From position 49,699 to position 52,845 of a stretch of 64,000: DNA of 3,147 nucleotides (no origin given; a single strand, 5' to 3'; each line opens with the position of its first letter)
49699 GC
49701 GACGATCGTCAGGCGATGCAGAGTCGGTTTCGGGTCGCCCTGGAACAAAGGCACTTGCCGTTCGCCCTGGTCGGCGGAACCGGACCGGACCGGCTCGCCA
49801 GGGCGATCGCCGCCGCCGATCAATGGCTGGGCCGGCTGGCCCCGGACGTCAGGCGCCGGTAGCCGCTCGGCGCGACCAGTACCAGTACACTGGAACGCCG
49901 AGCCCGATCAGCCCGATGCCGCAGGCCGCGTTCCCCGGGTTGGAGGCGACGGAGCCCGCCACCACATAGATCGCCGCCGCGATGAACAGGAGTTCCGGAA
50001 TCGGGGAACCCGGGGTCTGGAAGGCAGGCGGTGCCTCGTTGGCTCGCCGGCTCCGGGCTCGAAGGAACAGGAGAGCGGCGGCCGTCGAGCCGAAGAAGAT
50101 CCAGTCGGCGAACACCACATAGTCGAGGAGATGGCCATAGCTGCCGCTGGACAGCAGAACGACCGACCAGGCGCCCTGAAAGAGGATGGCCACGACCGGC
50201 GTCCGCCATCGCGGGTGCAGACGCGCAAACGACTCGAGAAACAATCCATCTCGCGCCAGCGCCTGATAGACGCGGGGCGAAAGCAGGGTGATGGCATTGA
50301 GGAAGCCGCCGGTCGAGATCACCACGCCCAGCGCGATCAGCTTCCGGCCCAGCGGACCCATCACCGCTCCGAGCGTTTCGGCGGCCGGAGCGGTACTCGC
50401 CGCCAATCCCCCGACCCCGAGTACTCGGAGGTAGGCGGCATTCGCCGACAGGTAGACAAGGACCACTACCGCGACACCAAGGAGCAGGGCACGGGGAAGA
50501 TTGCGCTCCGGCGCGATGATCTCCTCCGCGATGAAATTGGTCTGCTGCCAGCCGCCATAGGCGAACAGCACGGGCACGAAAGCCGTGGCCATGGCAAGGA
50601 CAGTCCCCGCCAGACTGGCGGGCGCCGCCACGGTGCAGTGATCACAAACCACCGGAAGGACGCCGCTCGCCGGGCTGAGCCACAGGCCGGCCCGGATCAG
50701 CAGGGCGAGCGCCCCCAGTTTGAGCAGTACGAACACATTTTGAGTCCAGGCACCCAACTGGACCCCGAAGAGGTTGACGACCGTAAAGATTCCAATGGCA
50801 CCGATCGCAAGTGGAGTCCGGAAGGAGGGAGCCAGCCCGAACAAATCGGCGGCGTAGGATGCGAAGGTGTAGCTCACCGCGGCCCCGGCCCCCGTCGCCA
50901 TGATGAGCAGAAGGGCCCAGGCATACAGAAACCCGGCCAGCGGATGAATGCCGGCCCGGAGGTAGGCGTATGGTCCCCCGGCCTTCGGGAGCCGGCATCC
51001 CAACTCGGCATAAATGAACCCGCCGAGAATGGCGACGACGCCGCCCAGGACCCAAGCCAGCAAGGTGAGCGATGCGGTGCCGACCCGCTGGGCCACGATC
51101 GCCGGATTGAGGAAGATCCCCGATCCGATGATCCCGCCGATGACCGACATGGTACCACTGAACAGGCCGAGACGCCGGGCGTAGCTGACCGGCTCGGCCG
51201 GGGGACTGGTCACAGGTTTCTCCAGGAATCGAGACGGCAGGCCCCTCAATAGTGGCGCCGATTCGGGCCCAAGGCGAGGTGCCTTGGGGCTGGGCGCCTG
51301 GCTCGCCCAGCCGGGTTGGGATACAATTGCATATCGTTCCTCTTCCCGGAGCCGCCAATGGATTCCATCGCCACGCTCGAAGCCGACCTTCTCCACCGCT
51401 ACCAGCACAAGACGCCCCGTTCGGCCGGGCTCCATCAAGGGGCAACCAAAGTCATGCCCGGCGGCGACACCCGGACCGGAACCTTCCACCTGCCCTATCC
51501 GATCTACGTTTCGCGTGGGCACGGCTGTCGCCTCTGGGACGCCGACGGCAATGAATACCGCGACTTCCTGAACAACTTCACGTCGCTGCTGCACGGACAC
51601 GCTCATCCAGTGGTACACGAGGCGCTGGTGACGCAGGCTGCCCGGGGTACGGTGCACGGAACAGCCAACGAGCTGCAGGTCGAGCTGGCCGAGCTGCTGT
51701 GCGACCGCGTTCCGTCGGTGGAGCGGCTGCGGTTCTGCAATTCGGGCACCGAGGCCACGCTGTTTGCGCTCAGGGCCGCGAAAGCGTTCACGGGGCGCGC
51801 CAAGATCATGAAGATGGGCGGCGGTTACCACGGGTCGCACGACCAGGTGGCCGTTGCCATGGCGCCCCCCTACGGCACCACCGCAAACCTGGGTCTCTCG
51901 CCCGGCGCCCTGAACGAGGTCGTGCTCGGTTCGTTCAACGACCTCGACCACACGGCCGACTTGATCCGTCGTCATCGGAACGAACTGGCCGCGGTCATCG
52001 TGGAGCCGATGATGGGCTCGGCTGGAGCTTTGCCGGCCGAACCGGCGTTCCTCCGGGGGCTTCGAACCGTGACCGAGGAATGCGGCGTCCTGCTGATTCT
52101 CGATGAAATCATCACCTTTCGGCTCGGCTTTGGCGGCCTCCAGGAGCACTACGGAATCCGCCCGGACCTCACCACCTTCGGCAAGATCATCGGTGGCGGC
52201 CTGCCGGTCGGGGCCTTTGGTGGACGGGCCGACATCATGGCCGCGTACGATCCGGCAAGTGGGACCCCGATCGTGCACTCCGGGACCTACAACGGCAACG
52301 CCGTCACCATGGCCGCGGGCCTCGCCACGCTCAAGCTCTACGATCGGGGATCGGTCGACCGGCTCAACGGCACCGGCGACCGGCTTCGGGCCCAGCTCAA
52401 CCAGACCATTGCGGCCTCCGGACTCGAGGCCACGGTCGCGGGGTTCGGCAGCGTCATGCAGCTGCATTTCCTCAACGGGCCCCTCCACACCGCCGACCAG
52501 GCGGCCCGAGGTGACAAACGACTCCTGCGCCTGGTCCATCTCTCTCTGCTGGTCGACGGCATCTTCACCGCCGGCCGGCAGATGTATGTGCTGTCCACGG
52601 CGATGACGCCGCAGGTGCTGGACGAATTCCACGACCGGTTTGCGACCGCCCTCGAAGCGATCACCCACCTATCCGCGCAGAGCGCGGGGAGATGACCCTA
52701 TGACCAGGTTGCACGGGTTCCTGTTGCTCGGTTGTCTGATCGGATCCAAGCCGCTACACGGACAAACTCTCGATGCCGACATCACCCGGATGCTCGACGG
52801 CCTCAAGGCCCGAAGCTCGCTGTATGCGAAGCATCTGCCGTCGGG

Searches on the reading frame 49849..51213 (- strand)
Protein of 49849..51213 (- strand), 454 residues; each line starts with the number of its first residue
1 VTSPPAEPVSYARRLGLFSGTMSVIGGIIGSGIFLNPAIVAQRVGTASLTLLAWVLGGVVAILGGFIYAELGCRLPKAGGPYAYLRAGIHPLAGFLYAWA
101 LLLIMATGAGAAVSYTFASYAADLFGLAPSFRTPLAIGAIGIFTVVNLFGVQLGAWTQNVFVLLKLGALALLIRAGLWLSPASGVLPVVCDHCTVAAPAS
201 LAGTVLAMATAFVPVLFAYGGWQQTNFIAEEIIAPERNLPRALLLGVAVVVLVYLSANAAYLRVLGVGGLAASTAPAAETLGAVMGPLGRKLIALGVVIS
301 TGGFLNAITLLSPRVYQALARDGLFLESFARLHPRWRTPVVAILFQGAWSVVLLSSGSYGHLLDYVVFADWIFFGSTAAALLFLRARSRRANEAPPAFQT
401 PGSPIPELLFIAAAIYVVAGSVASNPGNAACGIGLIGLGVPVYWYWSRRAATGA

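Call 87: find_homologous_proteins(query=window:49849-51213:-, max_evalue=1e-30)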
Query window:49849-51213:- (454 aa): 6308 proteins with E <= 1e-30 among 8000 candidates; the best 120 are listed.
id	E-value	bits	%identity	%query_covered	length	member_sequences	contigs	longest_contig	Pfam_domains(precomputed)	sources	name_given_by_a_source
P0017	5.3e-270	914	95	100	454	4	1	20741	PF13520.13,PF00324.28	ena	-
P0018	5.2e-246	835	89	98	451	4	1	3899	PF13520.13,PF00324.28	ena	-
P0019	8.5e-239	811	85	100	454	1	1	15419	PF13520.13,PF00324.28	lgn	-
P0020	1.5e-206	705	76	98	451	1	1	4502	PF13520.13,PF00324.28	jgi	-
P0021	3.7e-194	664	73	97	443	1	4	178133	PF13520.13,PF00324.28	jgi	jgi:APA family basic amino acid/polyamine antiporter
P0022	1.8e-191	655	73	97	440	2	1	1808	PF13520.13,PF00324.28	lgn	-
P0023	9.5e-188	643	71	98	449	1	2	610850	PF13520.13,PF00324.28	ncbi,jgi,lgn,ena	-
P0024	5.5e-183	627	70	93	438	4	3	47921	PF13520.13,PF00324.28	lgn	-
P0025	1.5e-182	626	70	97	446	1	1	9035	PF13520.13,PF00324.28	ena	-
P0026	3.0e-182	625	70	97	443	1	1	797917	PF13520.13,PF00324.28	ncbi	ncbi:MAG: APC family permease [Gemmatimonadales bacterium]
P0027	3.0e-182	625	70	97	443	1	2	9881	PF13520.13,PF00324.28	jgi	jgi:APA family basic amino acid/polyamine antiporter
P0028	8.9e-182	623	68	98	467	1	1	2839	PF13520.13,PF00324.28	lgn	-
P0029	5.8e-178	611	71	92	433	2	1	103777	PF13520.13,PF00324.28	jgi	jgi:APA family basic amino acid/polyamine antiporter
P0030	4.3e-177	608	67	97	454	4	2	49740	PF13520.13,PF00324.28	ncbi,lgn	ncbi:MAG: APC family permease [Gemmatimonadales bacterium]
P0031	2.4e-176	605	68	99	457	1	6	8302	PF13520.13,PF00324.28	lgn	-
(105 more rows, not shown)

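Call 88: find_encoding_contigs(protein=P0019, flank=1500, max_places=1)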
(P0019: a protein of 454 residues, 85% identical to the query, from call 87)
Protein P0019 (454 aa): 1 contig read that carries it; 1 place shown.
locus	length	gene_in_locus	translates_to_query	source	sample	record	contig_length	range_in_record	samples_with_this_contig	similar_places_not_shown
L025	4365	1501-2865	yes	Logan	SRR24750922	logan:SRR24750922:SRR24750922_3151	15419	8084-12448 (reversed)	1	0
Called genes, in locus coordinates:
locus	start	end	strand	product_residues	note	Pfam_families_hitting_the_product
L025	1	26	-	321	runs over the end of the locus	PF00768:Peptidase_S11 (weak), PF13354:Beta-lactamase2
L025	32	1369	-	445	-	PF00202:Aminotran_3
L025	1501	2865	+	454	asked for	PF13520:AA_permease_2, PF00324:AA_permease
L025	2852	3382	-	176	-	PF13521:AAA_28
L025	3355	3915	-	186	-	PF04973:NMN_transporter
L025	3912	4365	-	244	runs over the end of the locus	-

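Call 89: find_encoding_contigs(protein=P0021, flank=1500, max_places=1)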
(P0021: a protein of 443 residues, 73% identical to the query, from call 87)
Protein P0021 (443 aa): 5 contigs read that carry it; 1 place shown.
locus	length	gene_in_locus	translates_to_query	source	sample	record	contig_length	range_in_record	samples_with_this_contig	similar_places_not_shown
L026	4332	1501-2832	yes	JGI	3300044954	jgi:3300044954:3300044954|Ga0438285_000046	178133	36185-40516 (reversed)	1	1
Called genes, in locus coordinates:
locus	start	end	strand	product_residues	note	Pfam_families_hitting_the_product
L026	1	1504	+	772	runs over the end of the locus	PF00930:DPPIV_N, PF00326:Peptidase_S9, PF00756:Esterase (weak)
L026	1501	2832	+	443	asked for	PF00324:AA_permease, PF13520:AA_permease_2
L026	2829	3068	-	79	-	PF00578:AhpC-TSA (weak)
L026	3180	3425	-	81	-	PF00578:AhpC-TSA (weak)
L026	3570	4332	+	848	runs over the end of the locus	PF00069:Pkinase, PF07714:PK_Tyr_Ser-Thr, PF26549:Tricorn_N, PF07676:PD40 (weak), PF26550:Tricorn_2nd (weak), PF26549:Tricorn_N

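Call 90: find_encoding_contigs(protein=P0026, flank=1500, max_places=1)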
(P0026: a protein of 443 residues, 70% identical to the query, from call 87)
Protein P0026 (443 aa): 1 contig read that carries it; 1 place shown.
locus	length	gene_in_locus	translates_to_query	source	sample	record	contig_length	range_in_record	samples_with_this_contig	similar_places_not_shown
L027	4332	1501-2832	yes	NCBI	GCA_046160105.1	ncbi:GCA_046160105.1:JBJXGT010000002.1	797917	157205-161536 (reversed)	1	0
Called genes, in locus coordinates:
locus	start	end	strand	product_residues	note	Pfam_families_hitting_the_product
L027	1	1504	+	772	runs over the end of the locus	PF00930:DPPIV_N, PF00326:Peptidase_S9, PF00756:Esterase (weak)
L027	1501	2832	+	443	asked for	PF00324:AA_permease, PF13520:AA_permease_2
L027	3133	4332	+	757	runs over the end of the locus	PF00580:UvrD-helicase, PF13245:AAA_19, PF13361:UvrD_C, PF13538:UvrD_C_2 (weak)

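Call 91: find_encoding_contigs(protein=P0017, flank=1500, max_places=1)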
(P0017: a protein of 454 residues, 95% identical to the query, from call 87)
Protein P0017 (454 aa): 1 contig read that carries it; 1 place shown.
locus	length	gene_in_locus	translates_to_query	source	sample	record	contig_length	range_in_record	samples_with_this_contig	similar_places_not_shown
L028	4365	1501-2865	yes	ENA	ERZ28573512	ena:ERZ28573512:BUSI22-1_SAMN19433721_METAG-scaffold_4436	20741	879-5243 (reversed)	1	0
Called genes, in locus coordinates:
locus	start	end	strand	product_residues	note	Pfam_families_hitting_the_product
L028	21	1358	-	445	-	PF00202:Aminotran_3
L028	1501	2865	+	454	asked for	PF13520:AA_permease_2, PF00324:AA_permease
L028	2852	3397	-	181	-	PF13521:AAA_28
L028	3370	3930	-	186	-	PF04973:NMN_transporter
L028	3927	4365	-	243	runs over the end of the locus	-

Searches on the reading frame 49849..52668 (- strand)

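Call 53: search_protein_families(library=pfam, proteins=[window:49849-52668:-], max_evalue=0.01)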
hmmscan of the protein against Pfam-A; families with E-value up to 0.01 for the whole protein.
window:49849-52668:- (939 aa): 2 families
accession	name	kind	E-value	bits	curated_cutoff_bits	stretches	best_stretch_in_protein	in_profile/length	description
PF13520.12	AA_permease_2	-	3.3e-51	175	27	1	500-904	1-402/427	Amino acid permease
PF00324.27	AA_permease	-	1.1e-30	107.3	24.6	1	506-872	3-384/470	Amino acid permease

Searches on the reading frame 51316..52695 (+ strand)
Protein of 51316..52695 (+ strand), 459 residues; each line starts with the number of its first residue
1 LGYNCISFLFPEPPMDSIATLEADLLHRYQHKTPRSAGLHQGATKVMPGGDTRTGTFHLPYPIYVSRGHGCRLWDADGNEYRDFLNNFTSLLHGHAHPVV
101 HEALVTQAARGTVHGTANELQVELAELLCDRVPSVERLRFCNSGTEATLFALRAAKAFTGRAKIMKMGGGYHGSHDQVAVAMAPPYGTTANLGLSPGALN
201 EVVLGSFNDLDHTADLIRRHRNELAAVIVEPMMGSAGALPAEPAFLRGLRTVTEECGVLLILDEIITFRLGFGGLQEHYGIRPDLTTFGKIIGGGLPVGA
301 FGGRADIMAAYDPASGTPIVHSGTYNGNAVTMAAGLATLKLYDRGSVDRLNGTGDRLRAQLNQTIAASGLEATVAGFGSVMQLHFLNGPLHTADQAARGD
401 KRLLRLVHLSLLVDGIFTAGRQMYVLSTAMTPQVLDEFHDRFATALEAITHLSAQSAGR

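Call 53: search_protein_families(library=pfam, proteins=[window:51316-52695:+], max_evalue=0.01)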
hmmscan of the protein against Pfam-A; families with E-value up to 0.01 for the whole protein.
window:51316-52695:+ (459 aa): 1 family
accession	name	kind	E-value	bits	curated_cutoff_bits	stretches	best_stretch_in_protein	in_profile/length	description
PF00202.27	Aminotran_3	-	2.9e-61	207.8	30.5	1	61-383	9-348/403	Aminotransferase class-III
